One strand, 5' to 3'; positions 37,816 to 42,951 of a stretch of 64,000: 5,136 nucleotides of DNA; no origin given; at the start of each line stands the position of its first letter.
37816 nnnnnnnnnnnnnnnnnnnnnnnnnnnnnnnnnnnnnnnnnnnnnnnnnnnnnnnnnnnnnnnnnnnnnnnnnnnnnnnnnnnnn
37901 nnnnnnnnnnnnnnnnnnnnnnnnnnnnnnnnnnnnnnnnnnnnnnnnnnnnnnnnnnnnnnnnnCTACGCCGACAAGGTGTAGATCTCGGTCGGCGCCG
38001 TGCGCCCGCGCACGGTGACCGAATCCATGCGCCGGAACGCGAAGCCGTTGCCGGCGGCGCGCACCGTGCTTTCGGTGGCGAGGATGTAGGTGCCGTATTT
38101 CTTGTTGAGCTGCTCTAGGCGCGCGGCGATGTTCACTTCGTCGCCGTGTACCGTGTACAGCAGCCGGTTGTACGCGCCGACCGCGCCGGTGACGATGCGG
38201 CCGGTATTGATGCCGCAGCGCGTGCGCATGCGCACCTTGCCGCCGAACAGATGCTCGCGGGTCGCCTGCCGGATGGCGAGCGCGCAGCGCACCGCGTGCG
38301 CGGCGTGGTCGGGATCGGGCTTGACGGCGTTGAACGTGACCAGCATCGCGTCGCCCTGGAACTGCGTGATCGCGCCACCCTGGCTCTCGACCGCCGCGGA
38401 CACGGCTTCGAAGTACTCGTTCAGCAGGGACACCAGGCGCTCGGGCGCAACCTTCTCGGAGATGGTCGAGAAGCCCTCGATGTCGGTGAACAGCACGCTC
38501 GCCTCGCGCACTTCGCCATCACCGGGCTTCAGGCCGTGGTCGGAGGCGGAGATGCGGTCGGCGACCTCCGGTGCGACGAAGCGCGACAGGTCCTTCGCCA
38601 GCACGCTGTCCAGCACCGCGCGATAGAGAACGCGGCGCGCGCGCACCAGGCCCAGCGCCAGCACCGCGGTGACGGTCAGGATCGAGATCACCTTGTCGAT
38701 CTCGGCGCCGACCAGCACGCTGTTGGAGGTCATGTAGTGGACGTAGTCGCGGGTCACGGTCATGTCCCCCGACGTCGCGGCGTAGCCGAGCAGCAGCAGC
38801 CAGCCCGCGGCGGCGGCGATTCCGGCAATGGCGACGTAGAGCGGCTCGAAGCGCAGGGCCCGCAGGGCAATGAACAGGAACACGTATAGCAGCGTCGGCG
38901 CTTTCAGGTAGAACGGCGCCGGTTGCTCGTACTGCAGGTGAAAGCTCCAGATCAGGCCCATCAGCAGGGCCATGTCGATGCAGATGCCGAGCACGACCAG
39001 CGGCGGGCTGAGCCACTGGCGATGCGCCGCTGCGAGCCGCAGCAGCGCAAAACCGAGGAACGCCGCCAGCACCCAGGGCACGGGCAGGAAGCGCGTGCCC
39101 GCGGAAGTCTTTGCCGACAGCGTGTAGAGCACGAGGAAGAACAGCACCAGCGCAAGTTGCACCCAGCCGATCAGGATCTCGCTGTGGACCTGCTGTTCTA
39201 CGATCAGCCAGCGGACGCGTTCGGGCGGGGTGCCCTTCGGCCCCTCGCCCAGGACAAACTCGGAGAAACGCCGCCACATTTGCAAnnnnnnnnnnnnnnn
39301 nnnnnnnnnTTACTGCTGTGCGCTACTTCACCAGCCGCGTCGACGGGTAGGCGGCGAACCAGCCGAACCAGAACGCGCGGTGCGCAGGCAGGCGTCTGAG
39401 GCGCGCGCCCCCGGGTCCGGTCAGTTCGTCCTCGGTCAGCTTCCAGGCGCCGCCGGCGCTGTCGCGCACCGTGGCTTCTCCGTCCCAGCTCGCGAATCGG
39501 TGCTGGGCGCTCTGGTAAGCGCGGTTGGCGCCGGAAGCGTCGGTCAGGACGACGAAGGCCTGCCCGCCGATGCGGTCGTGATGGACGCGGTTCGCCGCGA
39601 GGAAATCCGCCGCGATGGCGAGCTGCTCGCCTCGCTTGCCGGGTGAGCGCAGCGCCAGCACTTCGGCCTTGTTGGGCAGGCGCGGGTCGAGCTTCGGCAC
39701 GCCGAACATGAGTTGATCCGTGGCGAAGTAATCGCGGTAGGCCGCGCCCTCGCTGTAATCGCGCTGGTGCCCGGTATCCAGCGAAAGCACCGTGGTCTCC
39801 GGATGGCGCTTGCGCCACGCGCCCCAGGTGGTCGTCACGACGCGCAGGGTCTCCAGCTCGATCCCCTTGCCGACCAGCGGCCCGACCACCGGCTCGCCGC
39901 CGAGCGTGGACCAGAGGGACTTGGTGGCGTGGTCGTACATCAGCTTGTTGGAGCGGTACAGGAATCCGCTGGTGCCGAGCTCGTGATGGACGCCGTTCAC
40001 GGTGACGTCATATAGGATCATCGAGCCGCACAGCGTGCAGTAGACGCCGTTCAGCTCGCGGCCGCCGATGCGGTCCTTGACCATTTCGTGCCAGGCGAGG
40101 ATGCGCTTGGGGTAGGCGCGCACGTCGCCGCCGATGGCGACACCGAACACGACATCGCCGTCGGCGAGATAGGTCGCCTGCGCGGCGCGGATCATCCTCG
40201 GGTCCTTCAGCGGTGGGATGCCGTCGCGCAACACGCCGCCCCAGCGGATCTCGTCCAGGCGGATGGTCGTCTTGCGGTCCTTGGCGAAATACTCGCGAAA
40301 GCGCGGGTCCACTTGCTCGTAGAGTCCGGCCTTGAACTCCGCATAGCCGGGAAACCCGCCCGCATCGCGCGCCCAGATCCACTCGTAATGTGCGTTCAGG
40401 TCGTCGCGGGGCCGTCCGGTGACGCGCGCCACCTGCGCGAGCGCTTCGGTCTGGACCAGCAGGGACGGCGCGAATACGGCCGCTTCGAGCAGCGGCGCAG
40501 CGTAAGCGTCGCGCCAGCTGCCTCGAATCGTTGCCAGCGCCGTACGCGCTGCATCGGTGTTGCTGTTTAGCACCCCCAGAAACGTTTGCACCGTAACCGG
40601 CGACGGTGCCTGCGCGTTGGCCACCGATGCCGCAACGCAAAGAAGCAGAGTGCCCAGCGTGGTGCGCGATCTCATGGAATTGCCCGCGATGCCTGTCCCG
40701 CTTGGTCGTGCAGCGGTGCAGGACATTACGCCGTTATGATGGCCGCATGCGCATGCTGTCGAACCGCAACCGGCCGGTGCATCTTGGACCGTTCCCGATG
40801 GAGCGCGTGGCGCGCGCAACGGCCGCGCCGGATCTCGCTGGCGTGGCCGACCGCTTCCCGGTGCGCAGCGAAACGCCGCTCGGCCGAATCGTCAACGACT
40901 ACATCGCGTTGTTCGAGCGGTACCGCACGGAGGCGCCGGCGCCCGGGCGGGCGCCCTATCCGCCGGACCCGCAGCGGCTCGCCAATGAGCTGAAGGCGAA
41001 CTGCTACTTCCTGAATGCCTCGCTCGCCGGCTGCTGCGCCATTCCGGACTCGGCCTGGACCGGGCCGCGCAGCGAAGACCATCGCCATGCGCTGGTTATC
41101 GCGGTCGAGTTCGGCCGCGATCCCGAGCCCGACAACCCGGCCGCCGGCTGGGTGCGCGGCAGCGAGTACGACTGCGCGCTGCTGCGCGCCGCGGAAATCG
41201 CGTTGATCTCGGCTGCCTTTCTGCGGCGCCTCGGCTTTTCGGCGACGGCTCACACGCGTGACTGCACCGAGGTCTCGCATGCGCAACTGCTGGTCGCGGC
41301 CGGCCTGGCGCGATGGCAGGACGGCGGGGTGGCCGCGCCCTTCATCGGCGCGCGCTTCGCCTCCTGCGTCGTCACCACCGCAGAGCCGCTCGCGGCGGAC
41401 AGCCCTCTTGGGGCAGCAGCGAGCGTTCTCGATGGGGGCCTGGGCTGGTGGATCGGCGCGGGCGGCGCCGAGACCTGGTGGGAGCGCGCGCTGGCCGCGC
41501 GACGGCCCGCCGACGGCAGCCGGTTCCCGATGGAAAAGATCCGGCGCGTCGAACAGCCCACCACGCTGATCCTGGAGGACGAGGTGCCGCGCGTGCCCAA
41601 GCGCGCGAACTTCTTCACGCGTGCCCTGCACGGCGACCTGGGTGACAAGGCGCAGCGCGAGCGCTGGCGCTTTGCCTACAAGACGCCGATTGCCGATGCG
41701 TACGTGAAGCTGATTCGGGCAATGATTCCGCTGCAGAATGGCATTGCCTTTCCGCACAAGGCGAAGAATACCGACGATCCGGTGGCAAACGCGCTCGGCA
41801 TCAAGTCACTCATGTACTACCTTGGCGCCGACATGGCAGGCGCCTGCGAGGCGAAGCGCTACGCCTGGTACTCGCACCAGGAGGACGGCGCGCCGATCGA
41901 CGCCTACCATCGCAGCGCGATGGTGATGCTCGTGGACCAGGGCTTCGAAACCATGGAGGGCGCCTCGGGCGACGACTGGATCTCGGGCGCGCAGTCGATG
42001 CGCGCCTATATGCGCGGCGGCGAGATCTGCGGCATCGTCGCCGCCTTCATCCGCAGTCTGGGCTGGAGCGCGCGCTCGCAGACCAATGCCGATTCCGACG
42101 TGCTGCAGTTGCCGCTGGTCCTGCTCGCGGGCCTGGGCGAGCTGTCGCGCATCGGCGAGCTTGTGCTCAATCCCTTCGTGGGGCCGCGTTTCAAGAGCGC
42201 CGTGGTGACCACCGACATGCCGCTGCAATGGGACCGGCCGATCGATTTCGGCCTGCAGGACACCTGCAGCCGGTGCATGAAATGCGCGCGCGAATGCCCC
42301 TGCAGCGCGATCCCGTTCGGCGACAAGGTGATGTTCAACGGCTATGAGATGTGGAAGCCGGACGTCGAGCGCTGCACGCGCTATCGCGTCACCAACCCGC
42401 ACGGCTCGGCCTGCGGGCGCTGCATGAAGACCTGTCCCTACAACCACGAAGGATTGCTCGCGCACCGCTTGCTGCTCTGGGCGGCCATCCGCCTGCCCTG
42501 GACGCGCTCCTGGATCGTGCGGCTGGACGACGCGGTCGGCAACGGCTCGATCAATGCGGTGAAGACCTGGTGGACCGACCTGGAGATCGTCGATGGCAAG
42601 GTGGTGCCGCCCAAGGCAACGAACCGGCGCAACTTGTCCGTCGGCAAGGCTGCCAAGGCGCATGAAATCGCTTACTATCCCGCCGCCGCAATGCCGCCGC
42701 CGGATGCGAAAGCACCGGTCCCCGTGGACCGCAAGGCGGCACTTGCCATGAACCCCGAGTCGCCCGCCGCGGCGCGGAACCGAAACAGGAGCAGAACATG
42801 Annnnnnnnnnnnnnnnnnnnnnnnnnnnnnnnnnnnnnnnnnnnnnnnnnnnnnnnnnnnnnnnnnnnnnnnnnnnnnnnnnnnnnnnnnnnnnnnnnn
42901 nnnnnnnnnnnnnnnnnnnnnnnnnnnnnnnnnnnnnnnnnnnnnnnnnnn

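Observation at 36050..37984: Bufferin-type RiPP locus: secreted 6-Cys peptide, MNIO (DUF692) enzyme and DUF2063 partner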

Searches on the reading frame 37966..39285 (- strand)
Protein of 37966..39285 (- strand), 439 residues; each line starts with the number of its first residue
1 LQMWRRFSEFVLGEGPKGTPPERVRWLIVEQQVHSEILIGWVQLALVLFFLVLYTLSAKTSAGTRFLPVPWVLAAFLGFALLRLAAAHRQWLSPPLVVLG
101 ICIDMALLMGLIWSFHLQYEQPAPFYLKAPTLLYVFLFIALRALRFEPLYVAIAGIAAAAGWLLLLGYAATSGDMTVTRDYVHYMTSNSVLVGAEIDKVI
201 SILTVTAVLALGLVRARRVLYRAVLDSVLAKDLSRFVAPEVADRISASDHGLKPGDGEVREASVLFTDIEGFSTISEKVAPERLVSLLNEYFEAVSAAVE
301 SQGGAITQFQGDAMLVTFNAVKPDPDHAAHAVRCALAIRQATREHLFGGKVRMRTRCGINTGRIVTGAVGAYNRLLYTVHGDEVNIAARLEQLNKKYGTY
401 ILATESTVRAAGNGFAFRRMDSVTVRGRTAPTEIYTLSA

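Call 3: search_protein_families(library=pfam, proteins=[window:37966-39285:-], max_evalue=0.01)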
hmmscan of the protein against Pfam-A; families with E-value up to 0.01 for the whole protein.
window:37966-39285:- (439 aa): 1 family
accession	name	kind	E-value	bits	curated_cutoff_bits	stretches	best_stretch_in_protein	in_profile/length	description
PF00211.25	Guanylate_cyc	-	1.3e-25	90.5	21.9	1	260-437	7-181/183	Adenylate and Guanylate cyclase catalytic domain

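Call 4: search_protein_families(library=ncbifam, proteins=[window:37966-39285:-], max_evalue=0.01)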
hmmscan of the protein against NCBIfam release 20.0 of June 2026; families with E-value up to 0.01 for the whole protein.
window:37966-39285:- (439 aa): 2 families
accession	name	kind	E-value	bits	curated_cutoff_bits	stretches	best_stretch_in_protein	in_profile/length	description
TIGR03903.1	TOMM_kin_cyc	equivalog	0.00049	18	705.75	1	283-409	313-434/1267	TOMM system kinase/cyclase fusion protein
NF058673.1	LipAdnlyCyLipJMY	equivalog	0.0019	17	800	1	259-413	293-423/449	bifunctional lipase/adenylate cyclase LipJ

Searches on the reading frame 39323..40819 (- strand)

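Call 3: search_protein_families(library=pfam, proteins=[window:39323-40819:-], max_evalue=0.01)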
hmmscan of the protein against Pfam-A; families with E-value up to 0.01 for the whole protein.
window:39323-40819:- (498 aa): 1 family
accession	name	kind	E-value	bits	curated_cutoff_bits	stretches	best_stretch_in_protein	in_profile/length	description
PF11376.13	DUF3179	-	1.4e-75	254.9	27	1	198-494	1-292/292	Protein of unknown function (DUF3179)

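Call 4: search_protein_families(library=ncbifam, proteins=[window:39323-40819:-], max_evalue=0.01)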
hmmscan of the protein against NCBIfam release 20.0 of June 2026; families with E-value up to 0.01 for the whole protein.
window:39323-40819:- (498 aa): 0 families

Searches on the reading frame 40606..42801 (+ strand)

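Call 3: search_protein_families(library=pfam, proteins=[window:40606-42801:+], max_evalue=0.01)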
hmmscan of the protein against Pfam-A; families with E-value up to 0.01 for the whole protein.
window:40606-42801:+ (731 aa): 4 families
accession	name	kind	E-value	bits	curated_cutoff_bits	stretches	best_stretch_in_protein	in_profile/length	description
PF12838.12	Fer4_7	-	3.2e-05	24.7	27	1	553-613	1-51/52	4Fe-4S dicluster domain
PF00037.32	Fer4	-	0.0013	18.9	21.1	0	552-569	6-23/24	4Fe-4S binding domain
PF12837.12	Fer4_6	-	0.0027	18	25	0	602-613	11-22/24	4Fe-4S binding domain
PF13484.11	Fer4_16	-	0.0059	17.8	30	0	554-613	2-66/66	4Fe-4S double cluster binding domain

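Call 45: search_protein_families(library=ncbifam, proteins=[window:40747-42801:+], max_evalue=0.001)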
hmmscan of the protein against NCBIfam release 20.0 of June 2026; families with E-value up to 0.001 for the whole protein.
window:40747-42801:+ (684 aa): 2 families
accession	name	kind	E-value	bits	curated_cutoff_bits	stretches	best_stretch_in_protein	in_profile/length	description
TIGR02486.1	RDH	subfamily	2.5e-52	178.7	160.35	1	388-598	87-312/314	reductive dehalogenase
NF058577.1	FdxA_fam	equivalog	0.00019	21.6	65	0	503-527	5-29/52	4Fe-4S ferredoxin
